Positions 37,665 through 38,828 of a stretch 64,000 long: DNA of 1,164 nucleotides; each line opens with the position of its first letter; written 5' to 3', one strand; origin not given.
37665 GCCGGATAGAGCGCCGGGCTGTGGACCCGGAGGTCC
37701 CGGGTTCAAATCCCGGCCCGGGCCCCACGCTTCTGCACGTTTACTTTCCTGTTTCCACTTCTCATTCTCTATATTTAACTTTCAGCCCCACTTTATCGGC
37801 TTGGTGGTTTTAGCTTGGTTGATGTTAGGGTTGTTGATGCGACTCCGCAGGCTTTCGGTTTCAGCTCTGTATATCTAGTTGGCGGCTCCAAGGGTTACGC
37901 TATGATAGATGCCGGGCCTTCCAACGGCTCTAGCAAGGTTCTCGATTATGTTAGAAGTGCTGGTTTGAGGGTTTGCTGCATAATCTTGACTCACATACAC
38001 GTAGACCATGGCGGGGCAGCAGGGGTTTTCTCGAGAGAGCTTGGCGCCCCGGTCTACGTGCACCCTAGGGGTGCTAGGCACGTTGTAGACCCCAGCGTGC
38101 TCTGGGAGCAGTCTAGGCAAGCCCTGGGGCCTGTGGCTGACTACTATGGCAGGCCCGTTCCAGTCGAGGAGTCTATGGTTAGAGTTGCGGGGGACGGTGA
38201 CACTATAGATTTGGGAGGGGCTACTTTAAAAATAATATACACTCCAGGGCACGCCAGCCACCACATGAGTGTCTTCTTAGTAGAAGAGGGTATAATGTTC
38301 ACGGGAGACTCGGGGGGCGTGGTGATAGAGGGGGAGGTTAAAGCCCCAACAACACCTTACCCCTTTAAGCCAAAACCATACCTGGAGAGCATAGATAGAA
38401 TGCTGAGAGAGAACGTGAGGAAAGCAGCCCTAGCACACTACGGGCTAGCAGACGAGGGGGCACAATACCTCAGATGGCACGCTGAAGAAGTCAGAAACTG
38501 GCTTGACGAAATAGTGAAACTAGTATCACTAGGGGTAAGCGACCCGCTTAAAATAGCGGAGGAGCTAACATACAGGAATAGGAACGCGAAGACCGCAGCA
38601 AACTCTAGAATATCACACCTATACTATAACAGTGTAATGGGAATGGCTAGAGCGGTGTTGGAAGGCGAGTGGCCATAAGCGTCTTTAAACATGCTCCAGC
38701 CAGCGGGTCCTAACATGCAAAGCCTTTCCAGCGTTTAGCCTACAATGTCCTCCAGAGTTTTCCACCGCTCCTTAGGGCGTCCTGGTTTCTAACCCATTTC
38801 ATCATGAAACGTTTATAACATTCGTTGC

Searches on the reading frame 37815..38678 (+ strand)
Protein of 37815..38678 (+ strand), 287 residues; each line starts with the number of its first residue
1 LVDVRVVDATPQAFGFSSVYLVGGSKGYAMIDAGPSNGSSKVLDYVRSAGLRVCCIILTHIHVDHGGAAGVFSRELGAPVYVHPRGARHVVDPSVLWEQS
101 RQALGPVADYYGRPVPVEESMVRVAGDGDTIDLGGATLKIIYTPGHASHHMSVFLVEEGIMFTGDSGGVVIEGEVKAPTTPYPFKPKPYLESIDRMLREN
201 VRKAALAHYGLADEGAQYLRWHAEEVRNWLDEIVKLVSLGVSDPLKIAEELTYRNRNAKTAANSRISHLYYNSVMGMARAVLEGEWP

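Call 12: search_protein_families(library=pfam, proteins=[window:37815-38678:+])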
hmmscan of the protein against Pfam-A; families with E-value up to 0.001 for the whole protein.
window:37815-38678:+ (287 aa): 1 family
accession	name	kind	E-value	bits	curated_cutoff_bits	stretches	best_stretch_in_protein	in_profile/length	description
PF00753.33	Lactamase_B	-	1.1e-32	114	22.7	1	15-208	4-196/196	Metallo-beta-lactamase superfamily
